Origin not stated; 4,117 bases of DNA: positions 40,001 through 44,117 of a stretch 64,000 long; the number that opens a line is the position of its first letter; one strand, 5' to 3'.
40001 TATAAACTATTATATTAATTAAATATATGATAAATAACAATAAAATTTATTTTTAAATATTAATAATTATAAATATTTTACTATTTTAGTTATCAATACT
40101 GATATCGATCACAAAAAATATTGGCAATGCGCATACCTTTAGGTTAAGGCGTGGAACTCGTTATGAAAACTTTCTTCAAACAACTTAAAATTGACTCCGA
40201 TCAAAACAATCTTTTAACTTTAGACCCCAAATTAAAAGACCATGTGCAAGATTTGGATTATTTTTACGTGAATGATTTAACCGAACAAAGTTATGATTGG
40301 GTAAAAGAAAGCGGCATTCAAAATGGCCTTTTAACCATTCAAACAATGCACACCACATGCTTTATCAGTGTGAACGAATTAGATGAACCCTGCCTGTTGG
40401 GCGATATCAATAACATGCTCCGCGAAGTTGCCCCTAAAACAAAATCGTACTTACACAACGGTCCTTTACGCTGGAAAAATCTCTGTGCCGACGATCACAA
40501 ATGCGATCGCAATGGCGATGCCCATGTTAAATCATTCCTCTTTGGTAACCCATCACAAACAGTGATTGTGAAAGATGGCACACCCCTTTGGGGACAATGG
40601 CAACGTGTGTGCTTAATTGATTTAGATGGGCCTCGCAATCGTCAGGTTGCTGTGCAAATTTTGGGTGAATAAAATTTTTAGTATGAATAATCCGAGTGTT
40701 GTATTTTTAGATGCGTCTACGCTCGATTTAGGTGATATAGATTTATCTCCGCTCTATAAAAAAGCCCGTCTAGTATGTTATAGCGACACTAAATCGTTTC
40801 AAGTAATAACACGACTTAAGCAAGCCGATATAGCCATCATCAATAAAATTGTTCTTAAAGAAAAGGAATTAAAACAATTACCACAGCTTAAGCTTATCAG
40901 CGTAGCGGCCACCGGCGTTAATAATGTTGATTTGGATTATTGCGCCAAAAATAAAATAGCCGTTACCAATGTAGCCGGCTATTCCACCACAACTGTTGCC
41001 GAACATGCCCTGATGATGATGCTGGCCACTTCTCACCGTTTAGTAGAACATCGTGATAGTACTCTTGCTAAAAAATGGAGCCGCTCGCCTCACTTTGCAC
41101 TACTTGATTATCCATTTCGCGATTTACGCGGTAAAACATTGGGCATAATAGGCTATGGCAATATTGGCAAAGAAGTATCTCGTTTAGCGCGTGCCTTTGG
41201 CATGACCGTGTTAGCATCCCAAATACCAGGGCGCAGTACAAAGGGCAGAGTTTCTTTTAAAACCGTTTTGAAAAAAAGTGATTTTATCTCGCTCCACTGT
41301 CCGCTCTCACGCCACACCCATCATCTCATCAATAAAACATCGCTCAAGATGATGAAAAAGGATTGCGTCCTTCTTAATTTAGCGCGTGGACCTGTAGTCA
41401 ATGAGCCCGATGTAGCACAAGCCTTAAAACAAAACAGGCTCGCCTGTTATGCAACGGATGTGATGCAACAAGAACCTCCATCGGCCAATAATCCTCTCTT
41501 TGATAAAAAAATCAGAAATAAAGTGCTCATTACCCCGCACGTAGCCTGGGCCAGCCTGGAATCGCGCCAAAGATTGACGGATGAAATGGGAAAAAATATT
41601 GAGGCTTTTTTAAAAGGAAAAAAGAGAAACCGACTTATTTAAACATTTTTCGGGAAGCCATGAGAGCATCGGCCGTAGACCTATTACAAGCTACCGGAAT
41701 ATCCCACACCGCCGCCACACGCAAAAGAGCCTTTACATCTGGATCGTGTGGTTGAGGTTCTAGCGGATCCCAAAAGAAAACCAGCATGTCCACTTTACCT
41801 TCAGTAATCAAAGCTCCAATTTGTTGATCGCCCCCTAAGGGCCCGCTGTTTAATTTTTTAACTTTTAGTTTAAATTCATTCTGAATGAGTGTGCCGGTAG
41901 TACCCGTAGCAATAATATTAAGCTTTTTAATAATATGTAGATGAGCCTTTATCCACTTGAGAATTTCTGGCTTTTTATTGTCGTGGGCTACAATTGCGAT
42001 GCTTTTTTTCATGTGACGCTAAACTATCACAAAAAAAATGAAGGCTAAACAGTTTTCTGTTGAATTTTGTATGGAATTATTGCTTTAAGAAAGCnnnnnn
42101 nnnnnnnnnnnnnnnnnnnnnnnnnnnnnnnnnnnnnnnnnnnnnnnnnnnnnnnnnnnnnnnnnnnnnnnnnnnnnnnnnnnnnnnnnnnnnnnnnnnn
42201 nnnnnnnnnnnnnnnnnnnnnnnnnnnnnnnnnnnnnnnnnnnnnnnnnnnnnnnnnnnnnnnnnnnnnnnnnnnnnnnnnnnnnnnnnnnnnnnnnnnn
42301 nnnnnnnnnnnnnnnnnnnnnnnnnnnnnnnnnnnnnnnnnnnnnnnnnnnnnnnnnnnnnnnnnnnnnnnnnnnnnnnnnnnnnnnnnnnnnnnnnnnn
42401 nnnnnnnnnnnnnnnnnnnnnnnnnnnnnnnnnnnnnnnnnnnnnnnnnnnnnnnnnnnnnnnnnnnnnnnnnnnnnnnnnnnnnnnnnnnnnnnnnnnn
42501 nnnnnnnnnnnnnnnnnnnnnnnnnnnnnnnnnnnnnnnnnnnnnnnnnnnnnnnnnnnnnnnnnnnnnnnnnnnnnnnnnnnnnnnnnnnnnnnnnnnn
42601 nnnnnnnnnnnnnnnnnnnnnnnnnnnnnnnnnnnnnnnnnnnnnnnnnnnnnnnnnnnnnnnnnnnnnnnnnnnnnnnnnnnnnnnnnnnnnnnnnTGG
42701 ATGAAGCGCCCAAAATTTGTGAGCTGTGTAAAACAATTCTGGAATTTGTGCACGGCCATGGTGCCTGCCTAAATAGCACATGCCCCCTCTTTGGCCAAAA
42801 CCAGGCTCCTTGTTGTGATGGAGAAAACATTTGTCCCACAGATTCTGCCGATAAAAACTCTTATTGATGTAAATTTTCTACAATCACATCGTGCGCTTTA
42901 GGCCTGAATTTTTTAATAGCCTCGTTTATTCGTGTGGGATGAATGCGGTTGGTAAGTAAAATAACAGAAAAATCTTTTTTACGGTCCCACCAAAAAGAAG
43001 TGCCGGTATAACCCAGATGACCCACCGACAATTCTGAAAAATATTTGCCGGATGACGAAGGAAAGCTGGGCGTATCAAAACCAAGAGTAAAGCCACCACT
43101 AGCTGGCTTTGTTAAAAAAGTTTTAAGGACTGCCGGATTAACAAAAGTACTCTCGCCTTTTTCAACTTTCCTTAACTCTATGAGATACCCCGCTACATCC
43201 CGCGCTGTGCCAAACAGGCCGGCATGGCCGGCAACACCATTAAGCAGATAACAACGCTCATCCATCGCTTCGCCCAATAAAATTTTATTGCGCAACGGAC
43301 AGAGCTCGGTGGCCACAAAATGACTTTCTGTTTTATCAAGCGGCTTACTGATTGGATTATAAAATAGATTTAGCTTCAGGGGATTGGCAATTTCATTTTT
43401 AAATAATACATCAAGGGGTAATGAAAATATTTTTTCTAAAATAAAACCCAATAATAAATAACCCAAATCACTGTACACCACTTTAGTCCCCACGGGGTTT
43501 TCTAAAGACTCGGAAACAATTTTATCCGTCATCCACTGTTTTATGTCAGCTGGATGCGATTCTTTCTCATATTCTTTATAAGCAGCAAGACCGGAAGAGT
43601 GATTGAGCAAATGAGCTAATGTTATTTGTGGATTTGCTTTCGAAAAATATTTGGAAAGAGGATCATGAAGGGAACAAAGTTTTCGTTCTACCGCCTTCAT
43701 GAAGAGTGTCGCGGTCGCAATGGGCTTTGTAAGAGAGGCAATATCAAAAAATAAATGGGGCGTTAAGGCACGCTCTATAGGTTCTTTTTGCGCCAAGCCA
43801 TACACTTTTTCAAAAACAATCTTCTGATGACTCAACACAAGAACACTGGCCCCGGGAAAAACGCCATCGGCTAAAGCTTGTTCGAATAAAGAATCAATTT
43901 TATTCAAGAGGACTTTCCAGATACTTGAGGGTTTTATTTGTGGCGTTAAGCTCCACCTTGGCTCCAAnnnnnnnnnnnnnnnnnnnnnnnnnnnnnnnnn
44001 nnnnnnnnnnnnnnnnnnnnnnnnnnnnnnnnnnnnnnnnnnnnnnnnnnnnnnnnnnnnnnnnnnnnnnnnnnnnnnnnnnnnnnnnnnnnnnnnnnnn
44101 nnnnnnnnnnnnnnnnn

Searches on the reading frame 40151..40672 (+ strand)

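Call 109: search_protein_families(library=pfam, proteins=[window:40151-40672:+], max_evalue=0.00001)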
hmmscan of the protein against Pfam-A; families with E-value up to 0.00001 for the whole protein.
window:40151-40672:+ (173 aa): 1 family
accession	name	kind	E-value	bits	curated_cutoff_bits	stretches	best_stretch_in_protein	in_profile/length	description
PF01894.22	UPF0047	-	4.8e-31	107.8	27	1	42-170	1-117/117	Uncharacterised protein family UPF0047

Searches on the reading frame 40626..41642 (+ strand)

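Call 86: search_protein_families(library=pfam, proteins=[window:40626-41642:+], max_evalue=0.00001)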
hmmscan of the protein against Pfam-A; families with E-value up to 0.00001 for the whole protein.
window:40626-41642:+ (338 aa): 2 families
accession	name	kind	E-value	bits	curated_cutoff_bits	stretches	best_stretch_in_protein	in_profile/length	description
PF02826.25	2-Hacid_dh_C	-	7.7e-51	172.4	25.1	1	129-307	1-178/178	D-isomer specific 2-hydroxyacid dehydrogenase, NAD binding domain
PF00389.36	2-Hacid_dh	-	2.7e-25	89.1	24.6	1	48-335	21-130/134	D-isomer specific 2-hydroxyacid dehydrogenase, catalytic domain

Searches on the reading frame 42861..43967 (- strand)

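Call 86: search_protein_families(library=pfam, proteins=[window:42861-43967:-], max_evalue=0.00001)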
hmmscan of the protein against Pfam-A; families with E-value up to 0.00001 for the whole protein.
window:42861-43967:- (368 aa): 1 family
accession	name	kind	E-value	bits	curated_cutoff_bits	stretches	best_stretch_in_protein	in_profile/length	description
PF00144.29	Beta-lactamase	-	4.3e-53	181.1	27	1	24-346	1-315/329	Beta-lactamase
